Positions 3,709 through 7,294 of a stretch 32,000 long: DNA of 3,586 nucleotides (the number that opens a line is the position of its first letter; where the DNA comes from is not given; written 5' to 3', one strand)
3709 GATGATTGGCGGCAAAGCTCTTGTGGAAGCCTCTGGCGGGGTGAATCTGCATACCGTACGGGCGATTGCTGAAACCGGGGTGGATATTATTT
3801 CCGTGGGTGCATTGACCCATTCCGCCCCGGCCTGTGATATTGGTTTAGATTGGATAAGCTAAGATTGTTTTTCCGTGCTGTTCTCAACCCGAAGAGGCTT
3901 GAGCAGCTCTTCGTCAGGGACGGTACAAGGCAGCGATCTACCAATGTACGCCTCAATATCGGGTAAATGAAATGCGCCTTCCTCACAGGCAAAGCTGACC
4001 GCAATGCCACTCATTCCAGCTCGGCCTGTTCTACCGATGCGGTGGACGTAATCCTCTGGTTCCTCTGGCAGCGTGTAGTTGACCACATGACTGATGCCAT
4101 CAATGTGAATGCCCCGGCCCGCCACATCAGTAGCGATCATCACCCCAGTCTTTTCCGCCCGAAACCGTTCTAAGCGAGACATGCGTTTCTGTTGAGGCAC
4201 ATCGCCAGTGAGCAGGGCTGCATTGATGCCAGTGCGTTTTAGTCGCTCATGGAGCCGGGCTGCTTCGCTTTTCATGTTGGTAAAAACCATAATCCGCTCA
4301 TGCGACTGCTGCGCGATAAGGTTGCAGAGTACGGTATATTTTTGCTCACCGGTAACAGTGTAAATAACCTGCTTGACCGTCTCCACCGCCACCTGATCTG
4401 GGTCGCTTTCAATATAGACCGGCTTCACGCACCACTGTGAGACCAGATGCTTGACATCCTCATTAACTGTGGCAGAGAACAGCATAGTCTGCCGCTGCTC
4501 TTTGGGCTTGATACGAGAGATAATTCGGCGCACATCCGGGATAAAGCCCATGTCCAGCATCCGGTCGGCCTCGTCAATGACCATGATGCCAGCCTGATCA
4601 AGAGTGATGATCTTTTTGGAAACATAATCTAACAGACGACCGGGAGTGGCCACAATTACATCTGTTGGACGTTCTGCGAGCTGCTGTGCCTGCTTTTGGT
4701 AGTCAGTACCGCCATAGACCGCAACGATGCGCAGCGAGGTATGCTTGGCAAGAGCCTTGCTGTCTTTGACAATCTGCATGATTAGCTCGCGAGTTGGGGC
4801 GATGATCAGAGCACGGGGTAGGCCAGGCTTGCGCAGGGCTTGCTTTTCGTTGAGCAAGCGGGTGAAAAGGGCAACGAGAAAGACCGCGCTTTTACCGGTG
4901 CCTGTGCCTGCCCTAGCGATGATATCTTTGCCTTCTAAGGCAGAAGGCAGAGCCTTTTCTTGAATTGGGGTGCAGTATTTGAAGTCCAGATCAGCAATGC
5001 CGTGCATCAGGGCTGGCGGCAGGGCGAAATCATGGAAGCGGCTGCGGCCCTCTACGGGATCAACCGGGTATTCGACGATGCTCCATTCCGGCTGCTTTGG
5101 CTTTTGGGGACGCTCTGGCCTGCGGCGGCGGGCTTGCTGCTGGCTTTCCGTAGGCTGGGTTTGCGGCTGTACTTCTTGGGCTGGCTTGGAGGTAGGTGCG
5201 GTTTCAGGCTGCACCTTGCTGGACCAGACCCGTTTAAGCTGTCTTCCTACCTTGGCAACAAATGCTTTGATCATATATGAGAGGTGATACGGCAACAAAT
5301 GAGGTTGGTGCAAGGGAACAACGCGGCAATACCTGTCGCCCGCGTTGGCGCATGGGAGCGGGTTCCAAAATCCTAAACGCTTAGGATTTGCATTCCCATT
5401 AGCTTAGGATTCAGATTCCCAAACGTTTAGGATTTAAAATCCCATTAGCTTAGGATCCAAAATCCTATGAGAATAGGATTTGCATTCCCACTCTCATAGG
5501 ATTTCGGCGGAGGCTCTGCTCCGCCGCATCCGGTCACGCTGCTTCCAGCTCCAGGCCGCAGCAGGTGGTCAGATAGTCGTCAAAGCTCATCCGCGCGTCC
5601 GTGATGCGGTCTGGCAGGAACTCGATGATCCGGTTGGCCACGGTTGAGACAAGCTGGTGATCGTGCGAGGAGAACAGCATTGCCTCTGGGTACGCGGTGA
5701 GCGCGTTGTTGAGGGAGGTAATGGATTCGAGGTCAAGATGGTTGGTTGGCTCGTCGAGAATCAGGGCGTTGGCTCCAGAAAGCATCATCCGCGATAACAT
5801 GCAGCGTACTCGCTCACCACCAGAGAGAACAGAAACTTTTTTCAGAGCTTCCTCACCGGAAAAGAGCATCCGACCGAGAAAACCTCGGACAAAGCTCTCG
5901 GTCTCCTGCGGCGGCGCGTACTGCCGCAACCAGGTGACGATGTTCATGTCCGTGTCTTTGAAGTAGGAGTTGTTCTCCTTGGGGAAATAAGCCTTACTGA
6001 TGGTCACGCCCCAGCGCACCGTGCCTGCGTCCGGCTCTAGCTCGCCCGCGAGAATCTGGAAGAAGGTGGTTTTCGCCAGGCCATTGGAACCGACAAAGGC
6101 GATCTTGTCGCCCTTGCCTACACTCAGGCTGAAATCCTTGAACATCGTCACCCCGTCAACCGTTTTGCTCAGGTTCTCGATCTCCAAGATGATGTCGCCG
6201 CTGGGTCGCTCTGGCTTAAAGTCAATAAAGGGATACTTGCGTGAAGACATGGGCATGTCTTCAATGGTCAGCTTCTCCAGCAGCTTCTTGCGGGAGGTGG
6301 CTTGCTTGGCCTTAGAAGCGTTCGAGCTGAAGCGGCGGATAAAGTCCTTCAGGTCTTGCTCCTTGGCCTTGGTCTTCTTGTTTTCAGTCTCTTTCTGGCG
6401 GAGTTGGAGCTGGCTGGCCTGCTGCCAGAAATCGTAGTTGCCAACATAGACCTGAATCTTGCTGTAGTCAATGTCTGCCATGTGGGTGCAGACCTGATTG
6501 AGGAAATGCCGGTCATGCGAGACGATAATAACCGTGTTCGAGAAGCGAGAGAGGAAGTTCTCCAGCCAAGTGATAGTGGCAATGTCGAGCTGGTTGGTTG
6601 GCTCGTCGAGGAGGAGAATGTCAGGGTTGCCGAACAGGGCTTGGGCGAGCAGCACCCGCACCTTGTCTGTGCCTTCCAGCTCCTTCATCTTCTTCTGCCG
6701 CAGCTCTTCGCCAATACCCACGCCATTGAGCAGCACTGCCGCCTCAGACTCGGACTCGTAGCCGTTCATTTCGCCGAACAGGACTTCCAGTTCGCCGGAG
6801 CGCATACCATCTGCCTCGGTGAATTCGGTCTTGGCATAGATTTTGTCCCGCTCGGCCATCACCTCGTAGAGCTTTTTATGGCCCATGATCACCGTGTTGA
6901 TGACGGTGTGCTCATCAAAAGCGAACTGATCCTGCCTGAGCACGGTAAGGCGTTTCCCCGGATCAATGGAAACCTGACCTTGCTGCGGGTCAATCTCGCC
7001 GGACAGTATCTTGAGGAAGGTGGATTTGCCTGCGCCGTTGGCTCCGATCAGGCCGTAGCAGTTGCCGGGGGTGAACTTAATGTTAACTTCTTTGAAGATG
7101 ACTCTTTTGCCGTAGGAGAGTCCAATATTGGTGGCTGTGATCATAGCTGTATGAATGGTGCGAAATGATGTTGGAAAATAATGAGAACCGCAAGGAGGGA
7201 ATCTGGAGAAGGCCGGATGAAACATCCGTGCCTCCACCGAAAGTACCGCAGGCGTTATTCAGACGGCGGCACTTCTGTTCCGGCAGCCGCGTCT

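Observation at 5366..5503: Six exactly phased 23-bp dyad repeats between the ABC-F gene and the DEAD-box helicase gene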

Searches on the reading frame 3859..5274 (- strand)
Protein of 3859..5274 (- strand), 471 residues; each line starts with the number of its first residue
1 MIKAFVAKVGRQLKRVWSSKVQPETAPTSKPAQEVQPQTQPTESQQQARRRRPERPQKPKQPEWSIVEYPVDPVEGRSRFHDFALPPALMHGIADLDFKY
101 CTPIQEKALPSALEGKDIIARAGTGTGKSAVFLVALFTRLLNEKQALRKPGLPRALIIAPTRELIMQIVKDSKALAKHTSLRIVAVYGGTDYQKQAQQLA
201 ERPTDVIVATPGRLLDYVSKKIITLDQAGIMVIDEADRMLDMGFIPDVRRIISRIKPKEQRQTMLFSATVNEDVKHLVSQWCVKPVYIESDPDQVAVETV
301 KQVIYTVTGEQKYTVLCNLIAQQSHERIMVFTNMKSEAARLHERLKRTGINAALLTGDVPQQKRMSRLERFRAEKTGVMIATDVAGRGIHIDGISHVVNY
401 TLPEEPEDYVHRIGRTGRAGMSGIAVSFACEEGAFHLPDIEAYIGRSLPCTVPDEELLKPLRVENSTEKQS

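Call 10: find_encoding_contigs(protein=window:3859-5274:-, flank=10000, max_places=10)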
Protein window:3859-5274:- (471 aa): 4 contigs read that carry it; 3 places shown.
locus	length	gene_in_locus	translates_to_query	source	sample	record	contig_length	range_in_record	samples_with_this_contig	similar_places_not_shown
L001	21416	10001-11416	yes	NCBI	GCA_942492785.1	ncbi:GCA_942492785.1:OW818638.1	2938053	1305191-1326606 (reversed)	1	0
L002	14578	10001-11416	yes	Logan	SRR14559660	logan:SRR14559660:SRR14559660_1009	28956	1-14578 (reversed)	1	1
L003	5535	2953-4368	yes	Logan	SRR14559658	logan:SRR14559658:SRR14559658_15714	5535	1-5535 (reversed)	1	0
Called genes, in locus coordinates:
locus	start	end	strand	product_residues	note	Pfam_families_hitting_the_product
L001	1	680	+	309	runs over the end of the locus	PF00152:tRNA-synt_2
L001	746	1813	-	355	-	PF13472:Lipase_GDSL_2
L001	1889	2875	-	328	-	PF04055:Radical_SAM, PF06968:BATS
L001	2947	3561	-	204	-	-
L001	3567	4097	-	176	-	PF03168:LEA_2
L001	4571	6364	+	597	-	PF02844:GARS_N, PF01071:GARS_A, PF02222:ATP-grasp, PF02843:GARS_C, PF00731:AIRC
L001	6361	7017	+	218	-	PF01300:Sua5_yciO_yrdC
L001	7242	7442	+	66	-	PF00313:CSD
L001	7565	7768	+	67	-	PF00313:CSD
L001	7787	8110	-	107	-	-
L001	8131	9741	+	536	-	PF00005:ABC_tran, PF02463:SMC_N (faint), PF13304:AAA_21 (faint), PF12848:ABC_tran_Xtn, PF00005:ABC_tran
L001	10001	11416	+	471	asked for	PF00270:DEAD, PF04851:ResIII, PF00271:Helicase_C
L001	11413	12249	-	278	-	PF02749:QRPTase_N, PF01729:QRPTase_C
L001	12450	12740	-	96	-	PF21716:dnstrm_HI1420, PF01381:HTH_3 (weak), PF13443:HTH_26 (weak)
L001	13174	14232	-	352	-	PF08378:NERD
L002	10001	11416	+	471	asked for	PF00270:DEAD, PF04851:ResIII, PF00271:Helicase_C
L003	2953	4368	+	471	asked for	PF00270:DEAD, PF04851:ResIII, PF00271:Helicase_C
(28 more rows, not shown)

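Call 28: find_homologous_proteins(query=window:3859-5274:-, max_evalue=1e-100)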
Query window:3859-5274:- (471 aa): 7714 proteins with E <= 1e-100 among 8000 candidates; the best 120 are listed.
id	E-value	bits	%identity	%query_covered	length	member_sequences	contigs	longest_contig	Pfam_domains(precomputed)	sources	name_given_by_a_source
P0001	2.5e-276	935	89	100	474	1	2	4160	PF00270.36,PF00271.38,PF04851.22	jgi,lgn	jgi:ATP-dependent RNA helicase RhlB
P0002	3.0e-237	806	75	100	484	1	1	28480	PF00270.36,PF00271.38,PF04851.22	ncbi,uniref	ncbi:DEAD/DEAH box helicase [Candidatus Electronema sp. PJ]|uniref:DEAD/DEAH box helicase n=1 Tax=Ca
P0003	2.4e-234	796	77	97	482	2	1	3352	PF00270.36,PF00271.38,PF04851.22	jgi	jgi:ATP-dependent RNA helicase RhlB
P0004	1.1e-230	784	76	97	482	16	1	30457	PF00270.36,PF00271.38,PF04851.22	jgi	jgi:ATP-dependent RNA helicase RhlB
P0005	6.9e-225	765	75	97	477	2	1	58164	PF00270.36,PF00271.38,PF04851.22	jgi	jgi:ATP-dependent RNA helicase RhlB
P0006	1.4e-221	754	74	97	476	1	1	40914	PF00270.36,PF00271.38,PF04851.22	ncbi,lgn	-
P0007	3.1e-221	753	73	97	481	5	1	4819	PF00270.36,PF00271.38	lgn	-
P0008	4.9e-221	752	72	98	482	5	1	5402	PF00270.36,PF00271.38,PF04851.22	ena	-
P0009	1.7e-219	747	73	96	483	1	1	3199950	PF00270.36,PF00271.38,PF04851.22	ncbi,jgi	ncbi:ATP-dependent RNA helicase RhlB [Candidatus Electronema halotolerans]|jgi:ATP-dependent RNA hel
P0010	7.5e-218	742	72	96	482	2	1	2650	PF00270.36,PF00271.38,PF04851.22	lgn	-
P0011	2.2e-215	734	75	92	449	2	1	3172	PF00270.36,PF00271.38,PF04851.22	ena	-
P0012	1.6e-214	731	72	97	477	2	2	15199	PF00270.36,PF00271.38,PF04851.22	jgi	jgi:ATP-dependent RNA helicase RhlB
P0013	1.8e-213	727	70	99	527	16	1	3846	PF00270.36,PF00271.38,PF04851.22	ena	-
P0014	6.5e-212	722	71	97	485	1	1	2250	PF00270.36,PF00271.38,PF04851.22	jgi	-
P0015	4.0e-211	720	69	99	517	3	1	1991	PF00270.36,PF00271.38,PF04851.22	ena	-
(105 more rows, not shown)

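Call 29: find_encoding_contigs(protein=P0001, flank=10000, max_places=3)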
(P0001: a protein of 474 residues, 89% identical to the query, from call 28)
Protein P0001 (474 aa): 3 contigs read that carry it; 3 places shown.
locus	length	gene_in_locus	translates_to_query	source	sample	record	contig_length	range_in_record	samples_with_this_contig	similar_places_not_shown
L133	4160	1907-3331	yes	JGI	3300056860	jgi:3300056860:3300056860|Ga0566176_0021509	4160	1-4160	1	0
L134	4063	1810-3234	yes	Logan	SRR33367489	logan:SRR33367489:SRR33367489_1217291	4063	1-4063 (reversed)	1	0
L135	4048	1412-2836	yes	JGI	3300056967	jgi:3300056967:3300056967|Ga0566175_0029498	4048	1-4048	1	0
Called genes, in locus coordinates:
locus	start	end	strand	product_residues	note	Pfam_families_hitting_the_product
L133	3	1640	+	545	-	?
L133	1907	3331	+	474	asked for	PF00270:DEAD, PF04851:ResIII, PF00271:Helicase_C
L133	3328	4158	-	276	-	?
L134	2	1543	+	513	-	?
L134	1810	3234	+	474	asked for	PF00270:DEAD, PF04851:ResIII, PF00271:Helicase_C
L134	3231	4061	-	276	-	?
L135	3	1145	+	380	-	?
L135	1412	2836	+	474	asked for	PF00270:DEAD, PF04851:ResIII, PF00271:Helicase_C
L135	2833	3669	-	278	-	PF02749:QRPTase_N, PF01729:QRPTase_C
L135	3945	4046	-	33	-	?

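Call 30: find_encoding_contigs(protein=P0002, flank=10000, max_places=3)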
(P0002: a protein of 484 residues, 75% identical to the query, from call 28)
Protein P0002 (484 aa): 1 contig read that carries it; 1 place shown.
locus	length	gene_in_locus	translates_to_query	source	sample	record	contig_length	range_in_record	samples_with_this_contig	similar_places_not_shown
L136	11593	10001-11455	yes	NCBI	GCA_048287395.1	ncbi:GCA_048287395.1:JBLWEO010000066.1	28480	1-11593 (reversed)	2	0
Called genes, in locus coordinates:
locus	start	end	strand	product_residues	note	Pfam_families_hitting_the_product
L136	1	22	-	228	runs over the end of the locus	PF03588:Leu_Phe_trans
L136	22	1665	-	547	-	PF02776:TPP_enzyme_N, PF00205:TPP_enzyme_M, PF02775:TPP_enzyme_C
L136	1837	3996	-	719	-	PF13855:LRR_8, PF13855:LRR_8, PF12799:LRR_4, PF00025:Arf, PF00071:Ras, PF08477:Roc, PF16095:COR-A, PF25497:COR-B, +6 more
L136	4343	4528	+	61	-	-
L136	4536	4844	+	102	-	-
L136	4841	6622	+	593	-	PF02844:GARS_N, PF01071:GARS_A, PF02222:ATP-grasp, PF02843:GARS_C, PF00731:AIRC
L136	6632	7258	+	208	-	PF01300:Sua5_yciO_yrdC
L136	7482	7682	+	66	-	PF00313:CSD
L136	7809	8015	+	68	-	PF00313:CSD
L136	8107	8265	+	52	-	-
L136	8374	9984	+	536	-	PF00005:ABC_tran, PF02463:SMC_N (faint), PF13304:AAA_21 (faint), PF12848:ABC_tran_Xtn, PF00005:ABC_tran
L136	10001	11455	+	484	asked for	PF00270:DEAD, PF04851:ResIII (weak), PF00271:Helicase_C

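Call 31: find_encoding_contigs(protein=P0009, flank=10000, max_places=3)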
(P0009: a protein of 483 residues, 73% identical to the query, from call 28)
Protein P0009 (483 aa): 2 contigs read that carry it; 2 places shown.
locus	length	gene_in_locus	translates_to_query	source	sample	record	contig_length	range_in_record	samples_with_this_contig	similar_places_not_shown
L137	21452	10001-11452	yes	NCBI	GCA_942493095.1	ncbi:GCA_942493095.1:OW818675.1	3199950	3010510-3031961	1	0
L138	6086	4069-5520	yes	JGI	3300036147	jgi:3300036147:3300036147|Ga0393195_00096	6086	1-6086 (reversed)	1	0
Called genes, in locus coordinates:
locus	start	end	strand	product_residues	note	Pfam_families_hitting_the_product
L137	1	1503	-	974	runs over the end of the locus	PF24814:WD40_Prp19, PF25173:Beta-prop_WDR3_1st, PF23414:Beta-prop_EML_2, PF25174:Beta-prop_THOC3, PF23381:Beta-prop_IFT122_1st, PF25175:Beta-prop_WDR5, PF24817:WD40_WDHD1_1st, PF23414:Beta-prop_EML_2, +13 more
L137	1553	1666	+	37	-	-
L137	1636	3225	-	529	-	PF00682:HMGL-like, PF22617:HCS_D2, PF08502:LeuA_dimer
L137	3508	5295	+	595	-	PF02844:GARS_N, PF01071:GARS_A, PF02222:ATP-grasp, PF02786:CPSase_L_D2 (faint), PF08443:RimK (faint), PF02843:GARS_C, PF00731:AIRC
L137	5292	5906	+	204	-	PF01300:Sua5_yciO_yrdC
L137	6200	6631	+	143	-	PF01797:Y1_Tnp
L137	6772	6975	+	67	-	PF00313:CSD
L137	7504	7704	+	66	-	PF00313:CSD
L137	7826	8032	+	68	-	PF00313:CSD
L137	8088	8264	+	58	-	-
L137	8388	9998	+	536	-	PF00005:ABC_tran, PF02463:SMC_N (faint), PF13304:AAA_21 (faint), PF12848:ABC_tran_Xtn, PF00005:ABC_tran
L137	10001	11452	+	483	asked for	PF00270:DEAD, PF04851:ResIII, PF00271:Helicase_C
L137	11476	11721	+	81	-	-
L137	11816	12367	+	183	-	PF02622:DUF179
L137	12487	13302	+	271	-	-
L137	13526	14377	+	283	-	PF00793:DAHP_synth_1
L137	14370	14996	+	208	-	PF08282:Hydrolase_3 (weak)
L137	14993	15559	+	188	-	PF06835:LptC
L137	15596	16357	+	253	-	-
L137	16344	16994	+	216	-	-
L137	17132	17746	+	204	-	PF05598:DUF772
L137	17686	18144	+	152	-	PF01609:DDE_Tnp_1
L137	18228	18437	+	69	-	-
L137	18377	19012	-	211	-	PF14522:Cytochrome_C7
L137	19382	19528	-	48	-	-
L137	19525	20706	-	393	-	PF00266:Aminotran_5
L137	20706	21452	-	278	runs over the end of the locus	PF01592:NifU_N, PF04324:Fer2_BFD, PF01106:NifU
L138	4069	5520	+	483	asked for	PF00270:DEAD, PF04851:ResIII, PF00271:Helicase_C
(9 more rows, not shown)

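Call 64: search_protein_families(library=ncbifam, proteins=[window:3859-5274:-], max_evalue=0.001)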
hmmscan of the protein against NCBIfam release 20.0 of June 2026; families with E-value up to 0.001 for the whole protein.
window:3859-5274:- (471 aa): 30 families (the best 25 are shown)
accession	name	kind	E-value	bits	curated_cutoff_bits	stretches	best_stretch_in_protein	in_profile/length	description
NF002340.1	PRK01297.1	equivalog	1e-151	505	564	1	78-447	1-371/372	ATP-dependent RNA helicase RhlB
NF003419.0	PRK04837.1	equivalog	7.4e-122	407.1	588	1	78-458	9-390/424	ATP-dependent RNA helicase RhlB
NF003390.0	PRK04537.1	equivalog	3.6e-116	389.5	732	1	79-463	10-395/572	ATP-dependent RNA helicase RhlB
NF053631.1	RNA_helic_CshA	equivalog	1.4e-108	363.6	646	1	80-447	1-359/434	degradosome RNA helicase CshA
NF008394.0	PRK11192.1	equivalog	6.3e-105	351.5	507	1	79-461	4-381/441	ATP-dependent RNA helicase SrmB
NF008744.0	PRK11776.1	equivalog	1.6e-97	327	524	1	78-450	4-367/460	ATP-dependent RNA helicase DbpA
NF053711.1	RNA_heli_RhlE1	exception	1.6e-96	323.8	750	1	82-450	5-369/434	RNA helicase RhlE1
NF007882.0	PRK10590.1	equivalog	4.8e-96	322.5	743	1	80-450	3-370/456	ATP-dependent RNA helicase RhlE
NF053710.1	RNA_heli_RhlE2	exception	2.4e-95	320.3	925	1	80-432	3-356/635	RNA helicase RhlE2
NF053636.1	DDHlcsCsdAPsy1082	equivalog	2.8e-82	276.9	890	1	80-450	5-368/512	DEAD/DEAH box helicase CsdA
NF008642.0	PRK11634.1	equivalog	2.9e-76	257.2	989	1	78-465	6-386/628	DEAD/DEAH family ATP-dependent RNA helicase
NF010337.0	PRK13766.1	equivalog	1.5e-20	73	610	2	314-424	355-473/781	Hef nuclease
TIGR01389.1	recQ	equivalog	1.8e-20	72.9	640.2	1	103-425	16-324/591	DNA helicase RecQ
NF041063.1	DpdF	equivalog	2.1e-17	63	550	1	25-426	67-479/813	protein DpdF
TIGR00614.1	recQ_fam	subfamily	9.1e-14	51.1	219.8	1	101-427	12-328/470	RecQ family ATP-dependent DNA helicase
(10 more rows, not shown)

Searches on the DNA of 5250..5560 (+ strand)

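Call 85: search_rna_families(source=window, start=5250, end=5560, threshold=evalue, max_evalue=1)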
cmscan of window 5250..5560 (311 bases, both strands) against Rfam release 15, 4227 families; matches with E-value up to 1: 6.
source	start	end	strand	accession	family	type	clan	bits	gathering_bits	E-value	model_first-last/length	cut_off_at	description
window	5366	5435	-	RF03881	mir-59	Gene; miRNA;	-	20.8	80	0.066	1-66/66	no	mir-59 microRNA precursor family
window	5457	5504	-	RF03535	TEG147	Cis-reg;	-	20.4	56.1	0.13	1-60/60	no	Staphylococcus aureus small RNA TEG147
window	5360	5442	-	RF03498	mir-3145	Gene; miRNA;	-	19.8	98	0.21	1-84/84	no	mir-3145 microRNA precursor family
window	5458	5507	+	RF03535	TEG147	Cis-reg;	-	17.2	56.1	0.98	1-60/60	no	Staphylococcus aureus small RNA TEG147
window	5461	5533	+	RF02651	SorY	Gene; sRNA;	-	16.8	111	0.39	1-83/83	no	Singlet oxygen resistance RNA Y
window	5366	5438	-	RF00791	mir-357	Gene; miRNA;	-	16.7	49.4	0.84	1-72/72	no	mir-357 microRNA precursor family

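Call 104: search_dna_similar(query=window:5340-5530:+, collection=plasmids, mode=distant, max_evalue=0.001, max_rows=10)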
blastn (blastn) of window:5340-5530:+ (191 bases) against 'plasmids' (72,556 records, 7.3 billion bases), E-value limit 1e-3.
No match.

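Call 105: search_dna_similar(query=window:5340-5530:+, collection=phages, mode=distant, max_evalue=0.001, max_rows=10)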
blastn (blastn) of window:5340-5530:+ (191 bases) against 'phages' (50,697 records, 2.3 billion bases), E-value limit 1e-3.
No match.

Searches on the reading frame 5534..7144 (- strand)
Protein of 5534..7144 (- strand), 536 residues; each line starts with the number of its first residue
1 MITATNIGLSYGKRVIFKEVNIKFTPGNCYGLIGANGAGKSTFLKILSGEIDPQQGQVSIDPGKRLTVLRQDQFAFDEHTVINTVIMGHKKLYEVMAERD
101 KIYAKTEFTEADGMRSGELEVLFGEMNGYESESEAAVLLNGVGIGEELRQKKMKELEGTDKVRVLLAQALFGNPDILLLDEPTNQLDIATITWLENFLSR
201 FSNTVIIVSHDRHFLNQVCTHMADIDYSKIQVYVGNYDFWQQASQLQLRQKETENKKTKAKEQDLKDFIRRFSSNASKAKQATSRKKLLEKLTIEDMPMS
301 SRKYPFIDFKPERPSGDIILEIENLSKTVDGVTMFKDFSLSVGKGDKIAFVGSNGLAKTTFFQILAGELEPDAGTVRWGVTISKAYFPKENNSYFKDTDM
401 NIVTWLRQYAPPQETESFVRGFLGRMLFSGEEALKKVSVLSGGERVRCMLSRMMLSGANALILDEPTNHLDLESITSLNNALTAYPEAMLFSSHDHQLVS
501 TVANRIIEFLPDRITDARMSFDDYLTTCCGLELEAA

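Call 64: search_protein_families(library=ncbifam, proteins=[window:5534-7144:-], max_evalue=0.001)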
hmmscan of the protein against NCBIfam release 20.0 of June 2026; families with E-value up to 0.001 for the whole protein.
window:5534-7144:- (536 aa): 188 families (the best 25 are shown)
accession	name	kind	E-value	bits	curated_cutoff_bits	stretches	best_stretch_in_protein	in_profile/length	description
NF011646.0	PRK15064.1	equivalog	4.4e-203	675.5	762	1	1-526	1-525/530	ABC-F family ATPase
NF000355.4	ribo_prot_ABC_F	equivalog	1.2e-108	364.2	380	2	2-288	3-250/499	ribosomal protection-like ABC-F family protein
NF008775.0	PRK11819.1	equivalog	9.9e-96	321.5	599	1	11-512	16-518/556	energy-dependent translational throttle protein EttA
NF050005.1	ABC_ATPase_Uup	equivalog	1.2e-94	317.7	900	1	2-509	4-510/636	ATP-binding cassette ATPase Uup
TIGR03719.1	ABC_ABC_ChvD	subfamily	1.6e-94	317.5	806.75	1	12-512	16-516/552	energy-dependent translational throttle protein EttA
NF008358.0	PRK11147.1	equivalog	1.3e-89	301.2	936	1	2-503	4-504/635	ABC transporter ATP-binding protein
NF007921.0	PRK10636.1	equivalog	5.2e-87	292.6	917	2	110-507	104-498/638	ABC transporter ATP-binding protein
NF000170.2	ABCF_Vga_all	exception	8.1e-83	278.7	725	2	316-525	268-469/521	Vga family ABC-F type ribosomal protection protein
NF043038.1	ABCF_CplR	exception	1.5e-72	245.1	780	3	286-526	253-486/544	ABC-F type ribosomal protection protein CplR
NF000514.1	ABCF_OptrA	exception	2.4e-69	234.3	1450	1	10-522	29-545/655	ABC-F type ribosomal protection protein OptrA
NF000169.2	ABCF_Sal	exception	8.9e-69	232.6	725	4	123-286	98-261/542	Sal family ABC-F type ribosomal protection protein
NF000168.2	ABCF_Msr_all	exception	1.4e-67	228.4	680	5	390-511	361-480/487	Msr family ABC-F type ribosomal protection protein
NF000171.1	ABCF_producer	exception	4.6e-66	223.4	800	2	7-269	9-277/541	TlrC/CarA/OleB/SrmB family ABC-F type ribosomal protection protein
NF000166.1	ABCF_CarA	exception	1.7e-55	188.2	1050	3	127-269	145-287/556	ABC-F type ribosomal protection protein Car(A)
NF045691.1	ABCF_VgaF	exception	1.4e-51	175.6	975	5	421-505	364-448/459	ABC-F type ribosomal protection protein Vga(F)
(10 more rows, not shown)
